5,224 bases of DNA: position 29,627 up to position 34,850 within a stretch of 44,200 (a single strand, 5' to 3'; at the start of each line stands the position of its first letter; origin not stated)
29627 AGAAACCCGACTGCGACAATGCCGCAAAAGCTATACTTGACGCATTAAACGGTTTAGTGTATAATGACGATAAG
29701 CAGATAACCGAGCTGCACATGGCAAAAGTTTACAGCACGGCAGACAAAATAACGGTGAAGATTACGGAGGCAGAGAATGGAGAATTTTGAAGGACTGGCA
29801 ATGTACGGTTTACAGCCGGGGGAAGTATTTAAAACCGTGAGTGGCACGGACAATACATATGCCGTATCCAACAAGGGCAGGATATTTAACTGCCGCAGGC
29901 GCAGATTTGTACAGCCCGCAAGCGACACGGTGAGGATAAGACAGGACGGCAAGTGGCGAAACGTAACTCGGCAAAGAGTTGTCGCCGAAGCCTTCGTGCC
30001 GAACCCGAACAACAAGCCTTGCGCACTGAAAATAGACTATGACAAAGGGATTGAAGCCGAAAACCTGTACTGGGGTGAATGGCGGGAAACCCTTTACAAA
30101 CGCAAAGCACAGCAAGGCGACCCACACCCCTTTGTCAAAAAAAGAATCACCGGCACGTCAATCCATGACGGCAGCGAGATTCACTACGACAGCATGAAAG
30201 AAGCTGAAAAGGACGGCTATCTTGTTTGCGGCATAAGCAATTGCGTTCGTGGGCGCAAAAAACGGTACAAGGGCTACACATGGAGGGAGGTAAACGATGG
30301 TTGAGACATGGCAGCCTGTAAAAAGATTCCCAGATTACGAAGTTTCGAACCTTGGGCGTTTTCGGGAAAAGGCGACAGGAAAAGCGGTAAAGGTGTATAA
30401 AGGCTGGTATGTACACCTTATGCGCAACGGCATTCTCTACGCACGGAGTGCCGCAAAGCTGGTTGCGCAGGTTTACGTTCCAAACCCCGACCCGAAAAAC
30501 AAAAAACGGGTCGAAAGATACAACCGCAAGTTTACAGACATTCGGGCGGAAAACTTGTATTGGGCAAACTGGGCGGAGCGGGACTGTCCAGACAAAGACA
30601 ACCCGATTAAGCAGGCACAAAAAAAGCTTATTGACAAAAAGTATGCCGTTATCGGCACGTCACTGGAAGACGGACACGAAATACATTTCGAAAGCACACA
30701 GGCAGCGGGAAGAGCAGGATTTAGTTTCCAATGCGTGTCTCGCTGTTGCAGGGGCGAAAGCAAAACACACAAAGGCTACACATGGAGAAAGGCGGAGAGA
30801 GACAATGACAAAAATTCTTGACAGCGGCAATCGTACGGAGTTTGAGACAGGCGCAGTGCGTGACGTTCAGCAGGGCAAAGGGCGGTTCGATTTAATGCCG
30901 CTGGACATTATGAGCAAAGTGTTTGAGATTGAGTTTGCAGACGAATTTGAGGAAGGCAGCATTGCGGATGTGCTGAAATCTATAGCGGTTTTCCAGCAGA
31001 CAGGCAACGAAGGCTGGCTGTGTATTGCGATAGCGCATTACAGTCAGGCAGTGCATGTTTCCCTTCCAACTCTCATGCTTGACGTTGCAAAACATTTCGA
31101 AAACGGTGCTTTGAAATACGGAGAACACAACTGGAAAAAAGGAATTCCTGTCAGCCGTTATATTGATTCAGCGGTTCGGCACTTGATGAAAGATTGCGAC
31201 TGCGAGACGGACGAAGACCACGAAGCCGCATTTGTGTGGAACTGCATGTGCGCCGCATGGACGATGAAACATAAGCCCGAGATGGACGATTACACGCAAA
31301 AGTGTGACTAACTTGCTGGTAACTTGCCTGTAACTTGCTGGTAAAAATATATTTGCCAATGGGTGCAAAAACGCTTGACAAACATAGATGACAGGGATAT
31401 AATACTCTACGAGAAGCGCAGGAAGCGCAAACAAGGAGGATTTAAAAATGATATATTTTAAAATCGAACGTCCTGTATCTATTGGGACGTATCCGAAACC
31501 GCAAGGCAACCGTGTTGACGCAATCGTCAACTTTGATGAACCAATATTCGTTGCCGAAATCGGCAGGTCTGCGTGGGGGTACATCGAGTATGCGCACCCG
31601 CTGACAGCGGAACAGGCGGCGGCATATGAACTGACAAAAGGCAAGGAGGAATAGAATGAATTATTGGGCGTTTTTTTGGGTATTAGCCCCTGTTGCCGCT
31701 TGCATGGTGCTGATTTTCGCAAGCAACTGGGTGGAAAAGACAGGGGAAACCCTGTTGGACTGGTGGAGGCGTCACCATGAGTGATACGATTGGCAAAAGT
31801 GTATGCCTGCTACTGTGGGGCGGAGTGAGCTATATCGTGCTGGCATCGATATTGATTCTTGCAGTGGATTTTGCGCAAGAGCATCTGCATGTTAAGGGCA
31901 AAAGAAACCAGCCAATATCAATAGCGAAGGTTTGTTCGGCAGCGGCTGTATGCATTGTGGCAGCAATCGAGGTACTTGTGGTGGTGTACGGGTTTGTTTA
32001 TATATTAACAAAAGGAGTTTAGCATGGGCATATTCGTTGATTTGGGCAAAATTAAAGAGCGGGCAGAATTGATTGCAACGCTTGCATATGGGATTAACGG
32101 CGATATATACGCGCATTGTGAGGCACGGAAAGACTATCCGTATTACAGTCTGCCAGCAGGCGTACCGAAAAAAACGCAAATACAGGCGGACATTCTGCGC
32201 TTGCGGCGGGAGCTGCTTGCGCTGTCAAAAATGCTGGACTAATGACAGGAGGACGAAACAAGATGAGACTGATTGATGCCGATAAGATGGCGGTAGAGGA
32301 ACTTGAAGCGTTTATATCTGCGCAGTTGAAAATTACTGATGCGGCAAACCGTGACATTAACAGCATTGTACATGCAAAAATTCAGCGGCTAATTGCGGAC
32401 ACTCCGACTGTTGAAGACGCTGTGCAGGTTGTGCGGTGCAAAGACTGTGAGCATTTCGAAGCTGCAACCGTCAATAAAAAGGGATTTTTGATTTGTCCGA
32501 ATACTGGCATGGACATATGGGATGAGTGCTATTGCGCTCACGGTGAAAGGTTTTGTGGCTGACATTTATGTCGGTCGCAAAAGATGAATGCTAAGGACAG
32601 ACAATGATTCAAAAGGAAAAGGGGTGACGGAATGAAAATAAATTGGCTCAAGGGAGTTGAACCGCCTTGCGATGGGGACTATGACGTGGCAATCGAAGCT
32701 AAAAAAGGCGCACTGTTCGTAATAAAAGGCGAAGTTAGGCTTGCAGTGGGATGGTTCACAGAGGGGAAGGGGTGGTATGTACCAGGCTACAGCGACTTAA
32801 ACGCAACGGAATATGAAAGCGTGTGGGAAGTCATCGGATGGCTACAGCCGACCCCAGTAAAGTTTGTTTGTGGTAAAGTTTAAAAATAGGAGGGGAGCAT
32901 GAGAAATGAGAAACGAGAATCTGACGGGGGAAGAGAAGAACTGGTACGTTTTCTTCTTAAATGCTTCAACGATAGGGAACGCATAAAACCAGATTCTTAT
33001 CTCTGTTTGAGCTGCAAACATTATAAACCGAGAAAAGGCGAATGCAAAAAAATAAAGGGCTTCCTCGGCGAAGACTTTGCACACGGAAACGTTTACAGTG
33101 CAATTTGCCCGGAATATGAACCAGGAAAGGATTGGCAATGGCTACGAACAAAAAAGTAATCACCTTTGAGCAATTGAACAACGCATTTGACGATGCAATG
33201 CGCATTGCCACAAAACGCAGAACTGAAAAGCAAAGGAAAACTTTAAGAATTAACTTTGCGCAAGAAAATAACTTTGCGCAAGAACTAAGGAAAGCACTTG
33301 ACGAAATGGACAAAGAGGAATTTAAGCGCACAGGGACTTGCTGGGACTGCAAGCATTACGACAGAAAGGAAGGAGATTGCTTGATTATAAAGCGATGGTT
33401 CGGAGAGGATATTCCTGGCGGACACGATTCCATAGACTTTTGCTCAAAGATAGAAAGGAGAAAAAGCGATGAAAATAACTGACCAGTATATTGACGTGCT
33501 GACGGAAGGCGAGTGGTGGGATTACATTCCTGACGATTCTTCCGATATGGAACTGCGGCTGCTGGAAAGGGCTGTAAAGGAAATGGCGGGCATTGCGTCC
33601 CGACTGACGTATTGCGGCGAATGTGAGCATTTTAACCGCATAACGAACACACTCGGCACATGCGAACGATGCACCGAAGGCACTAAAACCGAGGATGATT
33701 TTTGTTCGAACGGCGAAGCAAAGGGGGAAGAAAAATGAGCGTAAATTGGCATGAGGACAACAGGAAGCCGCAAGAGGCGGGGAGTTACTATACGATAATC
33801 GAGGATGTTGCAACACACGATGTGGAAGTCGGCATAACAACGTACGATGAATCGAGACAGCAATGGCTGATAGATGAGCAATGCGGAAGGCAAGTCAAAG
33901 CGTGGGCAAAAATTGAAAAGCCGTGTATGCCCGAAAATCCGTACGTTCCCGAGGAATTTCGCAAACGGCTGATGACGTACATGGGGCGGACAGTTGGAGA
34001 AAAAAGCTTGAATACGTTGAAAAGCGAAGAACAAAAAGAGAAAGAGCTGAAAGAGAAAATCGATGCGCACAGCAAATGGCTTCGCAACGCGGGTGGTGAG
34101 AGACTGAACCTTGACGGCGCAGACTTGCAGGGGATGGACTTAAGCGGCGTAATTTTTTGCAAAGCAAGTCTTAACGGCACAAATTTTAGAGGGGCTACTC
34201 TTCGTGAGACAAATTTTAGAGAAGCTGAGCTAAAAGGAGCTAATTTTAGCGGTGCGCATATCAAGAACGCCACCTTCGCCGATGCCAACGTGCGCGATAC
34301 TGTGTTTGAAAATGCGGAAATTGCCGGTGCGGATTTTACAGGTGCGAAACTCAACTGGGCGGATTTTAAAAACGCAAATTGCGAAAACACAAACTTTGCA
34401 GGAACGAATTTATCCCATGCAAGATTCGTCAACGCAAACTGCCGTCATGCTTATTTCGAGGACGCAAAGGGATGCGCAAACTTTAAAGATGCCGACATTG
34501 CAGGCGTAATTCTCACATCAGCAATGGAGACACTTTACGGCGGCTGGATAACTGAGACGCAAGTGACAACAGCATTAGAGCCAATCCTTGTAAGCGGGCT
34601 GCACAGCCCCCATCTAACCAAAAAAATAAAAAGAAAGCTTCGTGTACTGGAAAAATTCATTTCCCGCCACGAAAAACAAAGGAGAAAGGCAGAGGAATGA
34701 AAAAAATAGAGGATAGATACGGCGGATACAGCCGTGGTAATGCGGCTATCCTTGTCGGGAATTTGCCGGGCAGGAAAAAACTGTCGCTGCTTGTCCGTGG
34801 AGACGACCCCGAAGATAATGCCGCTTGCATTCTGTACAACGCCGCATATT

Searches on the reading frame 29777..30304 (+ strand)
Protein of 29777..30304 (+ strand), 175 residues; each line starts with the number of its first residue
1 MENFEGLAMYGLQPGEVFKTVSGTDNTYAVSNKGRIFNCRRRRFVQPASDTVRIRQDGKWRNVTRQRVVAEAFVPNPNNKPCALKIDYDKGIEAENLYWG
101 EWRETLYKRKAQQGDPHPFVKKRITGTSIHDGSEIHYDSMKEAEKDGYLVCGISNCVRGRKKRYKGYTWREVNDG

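Call 65: search_protein_families(library=phrogs, proteins=[window:29777-30304:+], max_evalue=0.001)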
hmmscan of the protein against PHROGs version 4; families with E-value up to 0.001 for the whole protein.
window:29777-30304:+ (175 aa): 6 families
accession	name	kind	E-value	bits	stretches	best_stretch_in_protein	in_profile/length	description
phrog_59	-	DNA, RNA and nucleotide metabolism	1.4e-11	45.4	1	15-169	137-282/423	HNH endonuclease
phrog_959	-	DNA, RNA and nucleotide metabolism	1.1e-10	42.4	1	16-108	6-105/138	HNH endonuclease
phrog_3855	-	DNA, RNA and nucleotide metabolism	2.4e-09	38.6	1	121-172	5-57/115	HTH DNA binding protein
phrog_20162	-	DNA, RNA and nucleotide metabolism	1.3e-08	36.1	1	114-171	30-81/88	HNH endonuclease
phrog_37683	-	unknown function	1.7e-05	25.1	1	10-88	103-186/279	-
phrog_1492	-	DNA, RNA and nucleotide metabolism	0.00043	20.5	1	15-100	44-150/414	HNH endonuclease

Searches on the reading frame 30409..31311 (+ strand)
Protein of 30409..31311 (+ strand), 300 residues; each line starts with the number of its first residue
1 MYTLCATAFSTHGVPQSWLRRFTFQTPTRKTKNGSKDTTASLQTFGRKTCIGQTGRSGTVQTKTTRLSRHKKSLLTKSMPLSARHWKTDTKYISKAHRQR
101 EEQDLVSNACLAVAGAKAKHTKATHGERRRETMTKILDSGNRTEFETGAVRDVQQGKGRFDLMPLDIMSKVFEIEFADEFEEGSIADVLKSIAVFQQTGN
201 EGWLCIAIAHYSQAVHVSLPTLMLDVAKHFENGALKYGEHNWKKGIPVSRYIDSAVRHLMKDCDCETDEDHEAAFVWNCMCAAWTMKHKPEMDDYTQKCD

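Call 65: search_protein_families(library=phrogs, proteins=[window:30409-31311:+], max_evalue=0.001)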
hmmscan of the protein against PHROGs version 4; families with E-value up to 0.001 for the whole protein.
window:30409-31311:+ (300 aa): 8 families
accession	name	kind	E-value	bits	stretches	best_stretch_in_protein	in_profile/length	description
phrog_18716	-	unknown function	6.3e-44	149.8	1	136-298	2-109/114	-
phrog_801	-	DNA, RNA and nucleotide metabolism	1.3e-18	68.9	1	220-297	115-198/476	dATP / dGTP pyrophosphohydrolase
phrog_2252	-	lysis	2.2e-14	54.9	1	221-294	121-200/285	endolysin; inhibits RNA polymerase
phrog_11257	-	unknown function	9.6e-13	49.6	1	223-296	31-109/200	-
phrog_5332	-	unknown function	1.4e-09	38.8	1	224-295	134-210/215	-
phrog_19680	-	unknown function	0.00025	22.2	1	220-272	108-160/188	-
phrog_5033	-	lysis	0.00032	21.7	1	216-279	92-161/178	endolysin; inhibits RNA polymerase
phrog_16254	-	unknown function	0.00041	20.8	1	223-284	37-103/377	-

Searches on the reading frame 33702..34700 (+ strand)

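Call 65: search_protein_families(library=phrogs, proteins=[window:33702-34700:+], max_evalue=0.001)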
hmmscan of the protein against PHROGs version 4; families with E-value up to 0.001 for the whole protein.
window:33702-34700:+ (332 aa): 9 families
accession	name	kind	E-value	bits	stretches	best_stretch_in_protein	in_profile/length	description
phrog_15350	-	unknown function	1.5e-24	87.7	1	116-268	81-238/494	-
phrog_7713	-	unknown function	6.1e-23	81.5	2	113-180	6-75/103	-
phrog_923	-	unknown function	4.5e-21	75.3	1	106-269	762-921/990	-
phrog_31265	-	unknown function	5.3e-18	66.8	1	127-226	51-150/264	-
phrog_12514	-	unknown function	7.9e-17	62.5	2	194-274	153-234/287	-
phrog_30240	-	unknown function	2.8e-12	47.2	1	127-274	66-213/438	-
phrog_7653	-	unknown function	2.2e-05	24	1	135-236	196-291/782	-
phrog_31567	-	unknown function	0.00012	23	0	150-182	43-75/151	-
phrog_30747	-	unknown function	0.00013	22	1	141-255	10-124/431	-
